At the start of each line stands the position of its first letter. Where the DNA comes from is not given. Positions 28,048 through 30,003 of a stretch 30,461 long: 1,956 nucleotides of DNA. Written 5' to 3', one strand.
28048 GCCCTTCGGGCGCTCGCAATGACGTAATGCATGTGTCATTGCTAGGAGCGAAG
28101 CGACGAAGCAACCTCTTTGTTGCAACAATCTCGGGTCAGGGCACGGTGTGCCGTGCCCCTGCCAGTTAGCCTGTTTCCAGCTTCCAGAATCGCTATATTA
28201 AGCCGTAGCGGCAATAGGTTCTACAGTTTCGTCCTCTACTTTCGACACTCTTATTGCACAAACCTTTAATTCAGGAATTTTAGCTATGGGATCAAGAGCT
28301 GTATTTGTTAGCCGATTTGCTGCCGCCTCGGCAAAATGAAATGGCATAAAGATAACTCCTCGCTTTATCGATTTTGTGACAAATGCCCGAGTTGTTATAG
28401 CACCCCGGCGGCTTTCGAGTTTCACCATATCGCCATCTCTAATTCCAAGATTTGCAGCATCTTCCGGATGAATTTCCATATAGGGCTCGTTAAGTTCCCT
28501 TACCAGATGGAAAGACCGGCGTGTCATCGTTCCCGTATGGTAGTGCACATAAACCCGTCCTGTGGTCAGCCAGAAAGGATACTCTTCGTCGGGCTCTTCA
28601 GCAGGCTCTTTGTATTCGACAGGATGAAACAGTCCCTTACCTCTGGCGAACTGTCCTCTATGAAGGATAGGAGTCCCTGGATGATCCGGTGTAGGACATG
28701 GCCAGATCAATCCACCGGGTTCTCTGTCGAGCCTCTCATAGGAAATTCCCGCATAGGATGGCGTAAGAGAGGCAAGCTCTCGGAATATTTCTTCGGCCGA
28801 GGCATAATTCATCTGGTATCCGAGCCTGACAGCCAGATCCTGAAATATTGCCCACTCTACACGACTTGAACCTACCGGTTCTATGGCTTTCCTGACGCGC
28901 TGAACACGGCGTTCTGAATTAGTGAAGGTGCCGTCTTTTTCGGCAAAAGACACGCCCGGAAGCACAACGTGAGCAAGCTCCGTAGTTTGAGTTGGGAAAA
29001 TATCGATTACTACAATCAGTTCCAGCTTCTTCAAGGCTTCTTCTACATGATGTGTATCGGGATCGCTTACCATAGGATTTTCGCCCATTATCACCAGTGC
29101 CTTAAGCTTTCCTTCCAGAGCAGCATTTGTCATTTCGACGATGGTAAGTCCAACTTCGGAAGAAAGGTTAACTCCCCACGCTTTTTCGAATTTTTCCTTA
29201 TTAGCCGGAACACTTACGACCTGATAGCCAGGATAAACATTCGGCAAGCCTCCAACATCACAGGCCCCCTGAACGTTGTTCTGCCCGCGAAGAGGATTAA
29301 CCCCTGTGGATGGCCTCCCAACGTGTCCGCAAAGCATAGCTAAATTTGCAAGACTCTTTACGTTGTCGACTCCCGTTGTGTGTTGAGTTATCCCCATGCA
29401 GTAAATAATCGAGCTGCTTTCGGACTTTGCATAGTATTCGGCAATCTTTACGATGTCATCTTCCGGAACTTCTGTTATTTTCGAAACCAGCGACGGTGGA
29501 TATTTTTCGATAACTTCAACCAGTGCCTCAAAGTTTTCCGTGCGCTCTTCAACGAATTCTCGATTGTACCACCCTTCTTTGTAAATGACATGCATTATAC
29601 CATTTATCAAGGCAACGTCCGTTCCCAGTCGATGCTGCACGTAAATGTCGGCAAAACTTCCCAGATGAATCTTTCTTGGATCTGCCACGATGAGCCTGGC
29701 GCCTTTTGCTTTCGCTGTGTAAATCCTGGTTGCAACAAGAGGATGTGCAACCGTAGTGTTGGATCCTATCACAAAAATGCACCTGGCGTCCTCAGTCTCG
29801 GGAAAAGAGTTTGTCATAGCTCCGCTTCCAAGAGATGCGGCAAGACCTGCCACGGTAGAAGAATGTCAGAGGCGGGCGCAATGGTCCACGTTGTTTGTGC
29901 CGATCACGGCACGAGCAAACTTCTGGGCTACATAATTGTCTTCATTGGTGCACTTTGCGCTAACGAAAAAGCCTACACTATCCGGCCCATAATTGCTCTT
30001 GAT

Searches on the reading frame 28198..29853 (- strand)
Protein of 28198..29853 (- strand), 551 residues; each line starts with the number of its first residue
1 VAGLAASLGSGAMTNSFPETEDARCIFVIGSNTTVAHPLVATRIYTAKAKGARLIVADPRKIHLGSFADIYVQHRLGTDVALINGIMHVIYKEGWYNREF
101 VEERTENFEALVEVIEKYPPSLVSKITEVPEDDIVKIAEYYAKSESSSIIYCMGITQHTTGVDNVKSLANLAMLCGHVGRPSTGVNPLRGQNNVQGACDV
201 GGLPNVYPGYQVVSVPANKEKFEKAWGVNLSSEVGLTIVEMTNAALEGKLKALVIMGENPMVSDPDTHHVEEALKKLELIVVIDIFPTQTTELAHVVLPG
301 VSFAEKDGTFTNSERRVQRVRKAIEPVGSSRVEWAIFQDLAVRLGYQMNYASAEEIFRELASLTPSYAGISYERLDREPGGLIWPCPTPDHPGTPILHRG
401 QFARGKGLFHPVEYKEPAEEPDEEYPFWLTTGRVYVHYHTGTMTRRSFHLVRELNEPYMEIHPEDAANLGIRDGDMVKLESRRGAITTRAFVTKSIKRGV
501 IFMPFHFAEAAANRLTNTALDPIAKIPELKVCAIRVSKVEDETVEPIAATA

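Call 16: search_protein_families(library=pfam, proteins=[window:28198-29853:-])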
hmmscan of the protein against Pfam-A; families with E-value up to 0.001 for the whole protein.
window:28198-29853:- (551 aa): 2 families
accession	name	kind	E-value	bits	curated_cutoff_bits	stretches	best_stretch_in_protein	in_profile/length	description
PF00384.28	Molybdopterin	-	1.9e-58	198.7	24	1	12-341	97-351/353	Molybdopterin oxidoreductase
PF01568.27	Molydop_binding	-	3.2e-36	124.1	26.8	1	427-533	1-110/110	Molydopterin dinucleotide binding domain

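Call 52: find_homologous_proteins(query=window:28198-29853:-, max_evalue=1e-100)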
Query window:28198-29853:- (551 aa): 7995 proteins with E <= 1e-100 among 8000 candidates; the best 120 are listed.
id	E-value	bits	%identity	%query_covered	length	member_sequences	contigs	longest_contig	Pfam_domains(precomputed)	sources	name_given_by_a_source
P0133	0.0e+0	1232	100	98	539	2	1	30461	PF00384.28,PF01568.28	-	-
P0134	0.0e+0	1117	88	98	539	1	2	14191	PF00384.28,PF01568.28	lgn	-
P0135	0.0e+0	1100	86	98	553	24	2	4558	PF00384.28,PF01568.28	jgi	jgi:formate dehydrogenase alpha subunit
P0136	0.0e+0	1082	86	97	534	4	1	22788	PF00384.28,PF01568.28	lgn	-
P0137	0.0e+0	1055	83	98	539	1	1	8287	PF00384.28,PF01568.28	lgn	-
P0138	6.0e-282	954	74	98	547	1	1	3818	PF00384.28,PF01568.28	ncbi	-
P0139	1.1e-271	920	73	96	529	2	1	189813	PF00384.28,PF01568.28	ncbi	-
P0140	1.8e-264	897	73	95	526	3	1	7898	PF00384.28,PF01568.28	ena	-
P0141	1.3e-262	890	71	95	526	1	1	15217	PF00384.28,PF01568.28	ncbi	-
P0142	2.1e-260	883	70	98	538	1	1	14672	PF00384.28,PF01568.28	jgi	jgi:formate dehydrogenase major subunit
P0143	5.9e-259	878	70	98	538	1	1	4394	PF00384.28,PF01568.28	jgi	jgi:formate dehydrogenase major subunit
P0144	5.5e-258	875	70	95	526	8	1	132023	PF00384.28,PF01568.28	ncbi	-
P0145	1.2e-257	874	68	98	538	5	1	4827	PF00384.28,PF01568.28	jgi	jgi:formate dehydrogenase alpha subunit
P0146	2.3e-257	873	70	95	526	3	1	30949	PF00384.28,PF01568.28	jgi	jgi:formate dehydrogenase major subunit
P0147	2.4e-257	873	70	95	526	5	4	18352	PF00384.28,PF01568.28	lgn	-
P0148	4.5e-257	872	70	95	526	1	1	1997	PF00384.28,PF01568.28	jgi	jgi:formate dehydrogenase major subunit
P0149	1.3e-256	871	69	95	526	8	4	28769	PF00384.28,PF01568.28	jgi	-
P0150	2.0e-256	870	70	95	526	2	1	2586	PF00384.28,PF01568.28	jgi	jgi:formate dehydrogenase major subunit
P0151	2.5e-256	870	69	95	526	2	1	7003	PF00384.28,PF01568.28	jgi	jgi:formate dehydrogenase alpha subunit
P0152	2.7e-256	869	70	95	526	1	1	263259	PF00384.28,PF01568.28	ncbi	-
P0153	3.0e-256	869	68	98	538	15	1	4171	PF00384.28,PF01568.28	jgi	jgi:formate dehydrogenase major subunit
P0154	4.0e-255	866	70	95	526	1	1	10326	PF00384.28,PF01568.28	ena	-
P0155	4.1e-255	866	69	95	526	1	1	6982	PF00384.28,PF01568.28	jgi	-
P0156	6.6e-255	865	70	95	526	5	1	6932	PF00384.28,PF01568.28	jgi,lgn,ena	-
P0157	1.7e-254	864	71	95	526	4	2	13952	PF00384.28,PF01568.28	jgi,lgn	-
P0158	1.8e-254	864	70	95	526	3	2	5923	PF00384.28,PF01568.28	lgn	-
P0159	3.9e-254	862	69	95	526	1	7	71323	PF00384.28,PF01568.28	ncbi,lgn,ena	-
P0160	4.6e-254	862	69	95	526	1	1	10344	PF00384.28,PF01568.28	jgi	jgi:formate dehydrogenase major subunit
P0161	7.3e-254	861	68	95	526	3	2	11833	PF00384.28,PF01568.28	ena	-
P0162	9.5e-254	861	70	95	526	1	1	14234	PF00384.28,PF01568.28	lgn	-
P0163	1.4e-253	861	69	95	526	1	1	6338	PF00384.28,PF01568.28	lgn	-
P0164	5.9e-252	855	69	96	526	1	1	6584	PF00384.28,PF01568.28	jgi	-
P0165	1.2e-251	854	68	95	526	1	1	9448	PF00384.28,PF01568.28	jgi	jgi:formate dehydrogenase major subunit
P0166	2.0e-251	853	69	95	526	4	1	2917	PF00384.28,PF01568.28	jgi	jgi:formate dehydrogenase major subunit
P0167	1.0e-250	851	68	95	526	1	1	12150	PF00384.28,PF01568.28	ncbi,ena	-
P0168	9.4e-250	848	68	95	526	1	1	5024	PF00384.28,PF01568.28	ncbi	-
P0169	1.2e-249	848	69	95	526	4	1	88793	PF00384.28,PF01568.28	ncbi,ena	-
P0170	2.5e-249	847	68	95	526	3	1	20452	PF00384.28,PF01568.28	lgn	-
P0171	2.3e-248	843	68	95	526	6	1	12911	PF00384.28,PF01568.28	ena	-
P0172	1.6e-247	841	68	95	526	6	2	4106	PF00384.28,PF01568.28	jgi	-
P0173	6.3e-246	835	69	95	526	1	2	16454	PF00384.28,PF01568.28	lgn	-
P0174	6.8e-246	835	66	98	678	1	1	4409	PF00384.28,PF01568.28,PF04879.22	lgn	-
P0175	1.3e-245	834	68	98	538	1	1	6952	PF00384.28,PF01568.28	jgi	jgi:formate dehydrogenase alpha subunit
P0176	1.6e-244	831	67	98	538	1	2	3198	PF00384.28,PF01568.28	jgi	jgi:formate dehydrogenase major subunit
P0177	2.1e-244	830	68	96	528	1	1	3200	PF00384.28,PF01568.28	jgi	-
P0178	3.0e-244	830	67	98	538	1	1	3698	PF00384.28,PF01568.28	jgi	-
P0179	6.3e-244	829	67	95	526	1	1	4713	PF00384.28,PF01568.28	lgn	-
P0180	1.4e-243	828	66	95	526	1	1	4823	PF00384.28,PF01568.28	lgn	-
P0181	1.6e-243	827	68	98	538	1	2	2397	PF00384.28,PF01568.28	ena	-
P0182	6.0e-243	825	67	98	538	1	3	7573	PF00384.28,PF01568.28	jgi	jgi:formate dehydrogenase major subunit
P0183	2.7e-242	823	67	98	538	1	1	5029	PF00384.28,PF01568.28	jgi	jgi:formate dehydrogenase major subunit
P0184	3.7e-242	823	68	98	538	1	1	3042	PF00384.28,PF01568.28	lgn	-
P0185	9.7e-242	821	65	98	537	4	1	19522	PF00384.28,PF01568.28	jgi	jgi:formate dehydrogenase alpha subunit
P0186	2.1e-241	820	67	98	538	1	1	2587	PF00384.28,PF01568.28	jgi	-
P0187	2.4e-241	820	68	95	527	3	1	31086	PF00384.28,PF01568.28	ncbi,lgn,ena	-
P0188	2.5e-241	820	67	98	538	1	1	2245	PF00384.28,PF01568.28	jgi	jgi:formate dehydrogenase major subunit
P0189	2.5e-241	820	67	98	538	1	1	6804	PF00384.28,PF01568.28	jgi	jgi:formate dehydrogenase major subunit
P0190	2.7e-241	820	67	98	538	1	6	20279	PF00384.28,PF01568.28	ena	-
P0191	7.1e-241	819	67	98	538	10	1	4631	PF00384.28,PF01568.28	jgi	jgi:formate dehydrogenase alpha subunit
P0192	9.9e-241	818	65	98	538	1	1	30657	PF00384.28,PF01568.28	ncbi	-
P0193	1.3e-240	818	67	98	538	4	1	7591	PF00384.28,PF01568.28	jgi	jgi:formate dehydrogenase alpha subunit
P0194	1.7e-240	817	67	98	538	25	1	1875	PF00384.28,PF01568.28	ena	-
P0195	2.3e-240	817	67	98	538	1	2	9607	PF00384.28,PF01568.28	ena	-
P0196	8.5e-240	815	66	98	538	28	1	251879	PF00384.28,PF01568.28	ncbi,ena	-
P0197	8.8e-240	815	67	98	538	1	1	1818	PF00384.28,PF01568.28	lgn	-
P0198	9.1e-240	815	67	98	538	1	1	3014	PF00384.28,PF01568.28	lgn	-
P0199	9.2e-240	815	64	98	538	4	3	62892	PF00384.28,PF01568.28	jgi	jgi:formate dehydrogenase alpha subunit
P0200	1.5e-239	814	65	98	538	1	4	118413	PF00384.28,PF01568.28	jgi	-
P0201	3.4e-239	813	64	98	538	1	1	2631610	PF00384.28,PF01568.28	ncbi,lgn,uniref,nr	ncbi:Formate dehydrogenase subunit alpha [uncultured Desulfobacterium sp.]|uniref:nitrate reductase 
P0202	8.3e-239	812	67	98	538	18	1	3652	PF00384.28,PF01568.28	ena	-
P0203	1.0e-238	811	64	98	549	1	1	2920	PF00384.28,PF01568.28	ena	-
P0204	1.2e-238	811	66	98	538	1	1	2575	PF00384.28,PF01568.28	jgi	-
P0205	1.2e-238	811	64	98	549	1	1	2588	PF00384.28,PF01568.28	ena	-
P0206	1.4e-238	811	67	95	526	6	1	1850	PF00384.28,PF01568.28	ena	-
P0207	1.5e-238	811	66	98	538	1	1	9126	PF00384.28,PF01568.28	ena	-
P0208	1.8e-238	811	64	98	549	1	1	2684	PF00384.28,PF01568.28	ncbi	-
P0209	2.4e-238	810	64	98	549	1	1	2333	PF00384.28,PF01568.28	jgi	-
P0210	2.9e-238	810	66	98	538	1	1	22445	PF00384.28,PF01568.28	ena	-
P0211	4.1e-238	809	66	98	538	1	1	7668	PF00384.28,PF01568.28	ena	-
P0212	8.1e-238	809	67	98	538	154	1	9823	PF00384.28,PF01568.28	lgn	-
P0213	8.7e-238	808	66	96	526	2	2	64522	PF00384.28,PF01568.28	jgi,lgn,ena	-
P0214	1.4e-237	808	66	98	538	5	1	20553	PF00384.28,PF01568.28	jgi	jgi:formate dehydrogenase alpha subunit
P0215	1.7e-237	807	66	98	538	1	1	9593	PF00384.28,PF01568.28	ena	-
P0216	2.2e-237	807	65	98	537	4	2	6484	PF00384.28,PF01568.28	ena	-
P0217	2.5e-237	807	65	98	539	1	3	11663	PF00384.28,PF01568.28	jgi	-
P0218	3.8e-237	806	64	98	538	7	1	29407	PF00384.28,PF01568.28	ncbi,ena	-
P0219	7.5e-237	805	66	98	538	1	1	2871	PF00384.28,PF01568.28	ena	-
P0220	7.7e-237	805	64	98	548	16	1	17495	PF00384.28,PF01568.28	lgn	-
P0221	1.0e-236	805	65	98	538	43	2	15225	PF00384.28,PF01568.28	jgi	jgi:formate dehydrogenase alpha subunit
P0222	1.0e-236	805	66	98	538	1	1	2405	PF00384.28,PF01568.28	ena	-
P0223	1.1e-236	805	64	95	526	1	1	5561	PF00384.28,PF01568.28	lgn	-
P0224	1.7e-236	804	66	95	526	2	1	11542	PF00384.28,PF01568.28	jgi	-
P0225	1.8e-236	804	66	98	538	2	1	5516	PF00384.28,PF01568.28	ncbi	ncbi:MAG: formate dehydrogenase subunit alpha [Syntrophobacterales bacterium]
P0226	2.3e-236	804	65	96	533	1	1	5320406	PF00384.28,PF01568.28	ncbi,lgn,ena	-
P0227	2.5e-236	804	66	98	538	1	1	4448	PF00384.28,PF01568.28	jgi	jgi:formate dehydrogenase alpha subunit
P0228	2.6e-236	804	66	95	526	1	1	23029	PF00384.28,PF01568.28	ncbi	-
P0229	3.0e-236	803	66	98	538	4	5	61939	PF00384.28,PF01568.28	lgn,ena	-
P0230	3.6e-236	803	64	99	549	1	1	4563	PF00384.28,PF01568.28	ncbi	-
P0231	3.8e-236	803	64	98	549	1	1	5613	PF00384.28,PF01568.28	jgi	jgi:formate dehydrogenase major subunit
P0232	3.9e-236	803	64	98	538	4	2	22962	PF00384.28,PF01568.28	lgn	-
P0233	7.0e-236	802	64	98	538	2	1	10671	PF00384.28,PF01568.28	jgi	jgi:formate dehydrogenase alpha subunit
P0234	8.3e-236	802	64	99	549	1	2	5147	PF00384.28,PF01568.28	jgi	jgi:formate dehydrogenase alpha subunit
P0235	1.2e-235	801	63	99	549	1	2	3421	PF00384.28,PF01568.28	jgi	jgi:formate dehydrogenase alpha subunit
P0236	1.4e-235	801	65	98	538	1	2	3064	PF00384.28,PF01568.28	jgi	jgi:formate dehydrogenase major subunit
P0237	1.7e-235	801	63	99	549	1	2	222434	PF00384.28,PF01568.28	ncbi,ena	-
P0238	1.8e-235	801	66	98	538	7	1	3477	PF00384.28,PF01568.28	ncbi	-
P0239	1.8e-235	801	64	95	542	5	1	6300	PF00384.28,PF01568.28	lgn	-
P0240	1.8e-235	801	63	100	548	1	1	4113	PF00384.28,PF01568.28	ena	-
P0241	1.9e-235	801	66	98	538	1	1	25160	PF00384.28,PF01568.28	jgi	-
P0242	1.9e-235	801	66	98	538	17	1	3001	PF00384.28,PF01568.28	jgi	jgi:formate dehydrogenase alpha subunit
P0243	2.0e-235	801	63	98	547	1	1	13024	PF00384.28,PF01568.28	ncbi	-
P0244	2.1e-235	801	66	95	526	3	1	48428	PF00384.28,PF01568.28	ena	-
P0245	2.5e-235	800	64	100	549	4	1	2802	PF00384.28,PF01568.28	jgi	jgi:formate dehydrogenase major subunit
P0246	2.5e-235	800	63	98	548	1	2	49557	PF00384.28,PF01568.28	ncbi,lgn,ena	-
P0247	2.5e-235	800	67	94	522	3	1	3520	PF00384.28,PF01568.28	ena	-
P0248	2.5e-235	800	66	98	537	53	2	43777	PF00384.28,PF01568.28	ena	-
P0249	3.1e-235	800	63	98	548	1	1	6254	PF00384.28,PF01568.28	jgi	-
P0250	3.5e-235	800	64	98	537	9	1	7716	PF00384.28,PF01568.28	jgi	jgi:formate dehydrogenase major subunit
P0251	3.8e-235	800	64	98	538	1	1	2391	PF00384.28,PF01568.28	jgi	jgi:formate dehydrogenase alpha subunit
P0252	4.5e-235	799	65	98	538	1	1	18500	PF00384.28,PF01568.28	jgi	jgi:formate dehydrogenase alpha subunit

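Call 53: find_encoding_contigs(protein=P0134, flank=6000, max_places=4)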
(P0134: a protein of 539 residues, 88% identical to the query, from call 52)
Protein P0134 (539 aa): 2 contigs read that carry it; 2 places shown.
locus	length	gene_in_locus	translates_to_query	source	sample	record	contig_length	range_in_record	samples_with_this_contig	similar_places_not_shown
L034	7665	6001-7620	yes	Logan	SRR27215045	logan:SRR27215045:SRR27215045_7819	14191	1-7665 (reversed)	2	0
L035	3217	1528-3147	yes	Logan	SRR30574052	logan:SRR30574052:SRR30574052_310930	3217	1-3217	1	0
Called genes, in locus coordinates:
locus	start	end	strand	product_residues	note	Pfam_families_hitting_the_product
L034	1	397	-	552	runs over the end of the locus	PF00501:AMP-binding, PF13193:AMP-binding_C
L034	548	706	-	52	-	-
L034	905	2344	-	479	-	-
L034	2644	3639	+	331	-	PF00005:ABC_tran, PF13401:AAA_22 (faint), PF13304:AAA_21, PF08352:oligo_HPY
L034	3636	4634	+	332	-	PF00005:ABC_tran, PF08352:oligo_HPY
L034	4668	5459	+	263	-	PF00588:SpoU_methylase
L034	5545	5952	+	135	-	PF04879:Molybdop_Fe4S4, PF00384:Molybdopterin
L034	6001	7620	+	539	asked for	PF00384:Molybdopterin, PF01568:Molydop_binding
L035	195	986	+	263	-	PF00588:SpoU_methylase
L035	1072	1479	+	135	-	PF04879:Molybdop_Fe4S4, PF00384:Molybdopterin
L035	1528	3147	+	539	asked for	PF00384:Molybdopterin, PF01568:Molydop_binding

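Call 54: find_encoding_contigs(protein=P0136, flank=6000, max_places=4)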
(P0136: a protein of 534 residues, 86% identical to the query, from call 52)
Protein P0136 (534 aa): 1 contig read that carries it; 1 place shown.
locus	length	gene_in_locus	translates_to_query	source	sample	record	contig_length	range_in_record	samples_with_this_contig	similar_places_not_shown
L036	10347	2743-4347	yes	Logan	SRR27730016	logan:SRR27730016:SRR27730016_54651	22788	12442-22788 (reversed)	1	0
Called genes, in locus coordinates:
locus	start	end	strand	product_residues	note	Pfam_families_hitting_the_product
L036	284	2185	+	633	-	PF18152:DAHP_snth_FXD, PF00793:DAHP_synth_1, PF03102:NeuB, PF00800:PDT, PF01842:ACT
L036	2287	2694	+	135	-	PF04879:Molybdop_Fe4S4, PF00384:Molybdopterin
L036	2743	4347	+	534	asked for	PF00384:Molybdopterin, PF01568:Molydop_binding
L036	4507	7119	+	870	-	PF18211:Csm1_B, PF22335:Cas10-Cmr2_palm2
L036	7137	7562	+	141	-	PF03750:Csm2_III-A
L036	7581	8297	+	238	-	PF03787:RAMPs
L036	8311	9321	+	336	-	-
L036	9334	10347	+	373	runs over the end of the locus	PF03787:RAMPs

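Call 69: find_encoding_contigs(protein=P0137, flank=4000, max_places=3)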
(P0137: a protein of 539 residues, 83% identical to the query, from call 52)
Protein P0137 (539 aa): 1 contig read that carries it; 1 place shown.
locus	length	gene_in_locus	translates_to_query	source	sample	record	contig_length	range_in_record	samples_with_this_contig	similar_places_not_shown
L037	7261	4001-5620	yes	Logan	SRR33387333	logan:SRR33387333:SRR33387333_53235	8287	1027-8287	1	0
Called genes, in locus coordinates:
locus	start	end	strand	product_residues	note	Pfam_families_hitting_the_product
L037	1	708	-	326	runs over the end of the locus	PF01073:3Beta_HSD (faint), PF01370:Epimerase, PF05368:NmrA, PF13460:NAD_binding_10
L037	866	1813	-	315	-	PF04463:2-thiour_desulf, PF08349:DUF1722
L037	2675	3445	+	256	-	PF00588:SpoU_methylase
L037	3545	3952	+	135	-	PF04879:Molybdop_Fe4S4, PF00384:Molybdopterin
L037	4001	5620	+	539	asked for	PF00384:Molybdopterin, PF01568:Molydop_binding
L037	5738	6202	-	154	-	PF00075:RNase_H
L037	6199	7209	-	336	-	PF01368:DHH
